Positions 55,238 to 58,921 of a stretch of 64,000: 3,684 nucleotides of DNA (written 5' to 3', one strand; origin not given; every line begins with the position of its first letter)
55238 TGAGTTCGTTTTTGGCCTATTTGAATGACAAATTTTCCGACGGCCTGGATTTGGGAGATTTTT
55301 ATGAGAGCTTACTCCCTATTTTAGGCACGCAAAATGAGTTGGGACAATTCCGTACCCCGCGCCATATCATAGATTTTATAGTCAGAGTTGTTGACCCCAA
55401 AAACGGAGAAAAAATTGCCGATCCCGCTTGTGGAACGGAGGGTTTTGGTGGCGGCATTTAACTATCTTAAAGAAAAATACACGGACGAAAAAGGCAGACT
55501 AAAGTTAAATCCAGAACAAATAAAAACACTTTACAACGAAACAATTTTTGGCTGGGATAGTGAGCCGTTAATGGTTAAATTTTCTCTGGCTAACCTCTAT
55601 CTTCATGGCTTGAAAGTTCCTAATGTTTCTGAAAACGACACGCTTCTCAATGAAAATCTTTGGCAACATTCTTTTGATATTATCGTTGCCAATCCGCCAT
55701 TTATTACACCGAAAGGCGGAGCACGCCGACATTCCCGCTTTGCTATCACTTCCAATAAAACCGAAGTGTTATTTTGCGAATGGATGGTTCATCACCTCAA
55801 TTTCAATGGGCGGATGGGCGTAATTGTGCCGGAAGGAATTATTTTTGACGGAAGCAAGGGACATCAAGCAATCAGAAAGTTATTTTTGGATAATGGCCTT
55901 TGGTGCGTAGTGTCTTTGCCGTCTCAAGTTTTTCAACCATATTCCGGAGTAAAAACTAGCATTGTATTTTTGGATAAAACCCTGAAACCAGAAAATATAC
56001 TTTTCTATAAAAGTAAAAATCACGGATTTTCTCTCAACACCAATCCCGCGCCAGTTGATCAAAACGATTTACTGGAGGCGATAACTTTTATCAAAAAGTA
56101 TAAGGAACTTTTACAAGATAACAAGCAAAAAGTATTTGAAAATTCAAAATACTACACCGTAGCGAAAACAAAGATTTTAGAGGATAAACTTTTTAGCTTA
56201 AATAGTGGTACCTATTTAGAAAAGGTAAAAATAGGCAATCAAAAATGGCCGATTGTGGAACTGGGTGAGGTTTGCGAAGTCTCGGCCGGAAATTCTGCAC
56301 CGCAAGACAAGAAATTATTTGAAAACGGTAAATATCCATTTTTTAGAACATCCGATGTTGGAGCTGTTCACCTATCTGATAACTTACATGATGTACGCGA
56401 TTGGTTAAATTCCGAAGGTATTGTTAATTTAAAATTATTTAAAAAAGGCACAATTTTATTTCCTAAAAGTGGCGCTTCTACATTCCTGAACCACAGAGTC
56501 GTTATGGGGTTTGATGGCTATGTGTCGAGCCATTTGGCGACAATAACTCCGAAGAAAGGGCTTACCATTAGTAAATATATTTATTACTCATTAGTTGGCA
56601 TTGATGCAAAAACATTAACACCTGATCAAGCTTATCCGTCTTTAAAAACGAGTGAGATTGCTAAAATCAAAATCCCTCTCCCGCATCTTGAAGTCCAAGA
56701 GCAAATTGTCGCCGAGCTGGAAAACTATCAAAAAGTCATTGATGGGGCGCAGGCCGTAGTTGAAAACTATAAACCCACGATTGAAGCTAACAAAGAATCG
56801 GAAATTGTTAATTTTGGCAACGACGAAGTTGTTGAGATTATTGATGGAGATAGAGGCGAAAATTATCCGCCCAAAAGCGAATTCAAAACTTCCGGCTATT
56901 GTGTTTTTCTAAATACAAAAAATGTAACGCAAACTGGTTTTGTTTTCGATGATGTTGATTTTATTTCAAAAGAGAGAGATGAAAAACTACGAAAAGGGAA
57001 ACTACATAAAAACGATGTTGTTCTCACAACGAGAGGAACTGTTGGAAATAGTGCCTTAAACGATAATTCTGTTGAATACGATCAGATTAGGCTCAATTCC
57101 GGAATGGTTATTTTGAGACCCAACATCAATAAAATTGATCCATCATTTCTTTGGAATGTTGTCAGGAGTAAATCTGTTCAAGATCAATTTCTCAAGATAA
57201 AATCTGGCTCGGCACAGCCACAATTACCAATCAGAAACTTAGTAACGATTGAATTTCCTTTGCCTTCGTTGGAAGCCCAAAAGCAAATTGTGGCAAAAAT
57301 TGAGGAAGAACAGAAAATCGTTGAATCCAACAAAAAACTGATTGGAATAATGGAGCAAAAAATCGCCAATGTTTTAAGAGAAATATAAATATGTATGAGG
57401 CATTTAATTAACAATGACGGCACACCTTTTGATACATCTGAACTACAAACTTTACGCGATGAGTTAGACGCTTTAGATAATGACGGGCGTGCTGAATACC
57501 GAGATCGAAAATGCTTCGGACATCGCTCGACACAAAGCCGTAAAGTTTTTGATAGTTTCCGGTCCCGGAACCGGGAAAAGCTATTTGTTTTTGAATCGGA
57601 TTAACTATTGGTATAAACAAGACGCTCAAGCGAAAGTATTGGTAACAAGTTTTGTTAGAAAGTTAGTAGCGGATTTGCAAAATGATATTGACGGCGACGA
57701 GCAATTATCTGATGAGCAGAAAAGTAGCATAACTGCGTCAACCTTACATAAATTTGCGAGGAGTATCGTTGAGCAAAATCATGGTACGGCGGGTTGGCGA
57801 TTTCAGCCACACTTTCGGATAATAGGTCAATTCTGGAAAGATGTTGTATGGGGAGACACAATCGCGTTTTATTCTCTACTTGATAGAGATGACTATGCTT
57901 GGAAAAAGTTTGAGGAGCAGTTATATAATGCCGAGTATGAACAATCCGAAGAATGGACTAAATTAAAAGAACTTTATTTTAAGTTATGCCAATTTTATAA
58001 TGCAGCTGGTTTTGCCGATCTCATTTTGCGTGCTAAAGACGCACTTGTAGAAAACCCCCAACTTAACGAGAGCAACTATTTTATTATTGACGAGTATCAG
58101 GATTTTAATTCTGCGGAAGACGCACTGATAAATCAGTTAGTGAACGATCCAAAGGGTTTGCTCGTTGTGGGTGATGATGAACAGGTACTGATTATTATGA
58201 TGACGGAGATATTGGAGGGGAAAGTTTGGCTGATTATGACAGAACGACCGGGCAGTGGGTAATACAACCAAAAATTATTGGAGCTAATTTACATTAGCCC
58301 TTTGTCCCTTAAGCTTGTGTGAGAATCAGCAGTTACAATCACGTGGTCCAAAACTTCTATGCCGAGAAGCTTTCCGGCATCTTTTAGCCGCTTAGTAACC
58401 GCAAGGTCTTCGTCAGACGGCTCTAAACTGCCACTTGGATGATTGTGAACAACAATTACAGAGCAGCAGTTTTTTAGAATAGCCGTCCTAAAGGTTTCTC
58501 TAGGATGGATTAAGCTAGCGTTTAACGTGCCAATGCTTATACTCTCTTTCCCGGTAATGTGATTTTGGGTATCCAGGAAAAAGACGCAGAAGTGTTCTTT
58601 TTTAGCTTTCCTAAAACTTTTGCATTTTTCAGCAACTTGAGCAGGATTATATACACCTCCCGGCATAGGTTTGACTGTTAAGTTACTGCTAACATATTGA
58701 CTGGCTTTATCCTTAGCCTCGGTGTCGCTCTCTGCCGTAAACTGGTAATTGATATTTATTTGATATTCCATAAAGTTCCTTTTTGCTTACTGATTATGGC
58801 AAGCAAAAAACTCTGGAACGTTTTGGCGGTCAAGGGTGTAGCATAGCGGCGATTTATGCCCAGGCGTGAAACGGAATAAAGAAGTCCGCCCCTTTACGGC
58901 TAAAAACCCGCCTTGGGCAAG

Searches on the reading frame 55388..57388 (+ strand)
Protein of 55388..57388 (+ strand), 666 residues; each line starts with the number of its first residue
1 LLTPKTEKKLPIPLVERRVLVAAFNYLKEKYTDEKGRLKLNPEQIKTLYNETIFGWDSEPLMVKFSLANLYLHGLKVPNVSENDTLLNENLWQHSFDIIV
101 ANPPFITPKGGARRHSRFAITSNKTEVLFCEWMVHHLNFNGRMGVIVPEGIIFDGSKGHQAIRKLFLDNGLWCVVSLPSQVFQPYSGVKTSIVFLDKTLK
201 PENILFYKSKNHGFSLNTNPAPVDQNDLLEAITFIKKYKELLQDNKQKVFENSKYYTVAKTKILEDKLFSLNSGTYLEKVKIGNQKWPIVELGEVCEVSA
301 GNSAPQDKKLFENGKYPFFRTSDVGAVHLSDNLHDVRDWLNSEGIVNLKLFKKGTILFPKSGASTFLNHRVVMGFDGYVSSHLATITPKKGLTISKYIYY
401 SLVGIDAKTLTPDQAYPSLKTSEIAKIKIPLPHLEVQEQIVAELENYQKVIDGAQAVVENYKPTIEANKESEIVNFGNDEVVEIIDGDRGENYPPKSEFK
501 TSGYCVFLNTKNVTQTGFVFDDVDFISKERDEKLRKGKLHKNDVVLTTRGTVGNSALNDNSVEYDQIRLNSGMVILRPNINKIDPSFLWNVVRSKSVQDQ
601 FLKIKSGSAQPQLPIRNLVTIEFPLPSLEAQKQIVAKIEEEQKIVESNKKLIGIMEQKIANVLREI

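Call 39: search_protein_families(library=pfam, proteins=[window:55388-57388:+], max_evalue=0.001)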
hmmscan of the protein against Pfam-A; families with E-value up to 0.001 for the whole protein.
window:55388-57388:+ (666 aa): 3 families
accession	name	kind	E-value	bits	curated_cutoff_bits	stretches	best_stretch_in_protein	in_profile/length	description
PF01420.25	Methylase_S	-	5e-35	121.6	22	2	285-450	2-155/168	Type I restriction modification DNA specificity domain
PF02384.22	N6_Mtase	-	3.4e-28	99.3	20.4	1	48-280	75-306/311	N-6 DNA Methylase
PF07669.17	Eco57I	-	5.4e-08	33.6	25.3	1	81-169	69-156/171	Eco57I restriction-modification methylase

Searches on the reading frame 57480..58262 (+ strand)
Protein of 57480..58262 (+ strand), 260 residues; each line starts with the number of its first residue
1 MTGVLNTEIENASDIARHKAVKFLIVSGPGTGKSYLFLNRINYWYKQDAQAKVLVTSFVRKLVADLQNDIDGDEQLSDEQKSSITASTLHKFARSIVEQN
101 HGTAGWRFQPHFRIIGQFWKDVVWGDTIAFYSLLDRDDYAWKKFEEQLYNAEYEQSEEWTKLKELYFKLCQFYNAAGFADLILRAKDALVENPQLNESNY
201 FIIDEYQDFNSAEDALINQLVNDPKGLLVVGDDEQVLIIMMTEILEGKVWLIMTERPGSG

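Call 39: search_protein_families(library=pfam, proteins=[window:57480-58262:+], max_evalue=0.001)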
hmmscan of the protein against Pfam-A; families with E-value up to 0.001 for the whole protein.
window:57480-58262:+ (260 aa): 4 families
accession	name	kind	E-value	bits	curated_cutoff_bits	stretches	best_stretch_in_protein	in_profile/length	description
PF00580.27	UvrD-helicase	-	1e-25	91.4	23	1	14-236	7-251/271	UvrD/REP helicase N-terminal domain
PF13245.12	AAA_19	-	2.9e-15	57.1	25.1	1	22-237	13-130/134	AAA domain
PF13604.12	AAA_30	-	0.00017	21.8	27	0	14-97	12-81/191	AAA domain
PF04851.21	ResIII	-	0.00069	20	22.5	0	17-75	20-75/164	Type III restriction enzyme, res subunit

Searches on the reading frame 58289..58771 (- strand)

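Call 39: search_protein_families(library=pfam, proteins=[window:58289-58771:-], max_evalue=0.001)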
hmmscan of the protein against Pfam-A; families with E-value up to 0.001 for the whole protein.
window:58289-58771:- (160 aa): 1 family
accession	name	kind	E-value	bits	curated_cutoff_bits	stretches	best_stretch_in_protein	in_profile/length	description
PF04002.20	RadC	-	1.1e-42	145.3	22.1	1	42-159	3-121/121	RadC-like JAB domain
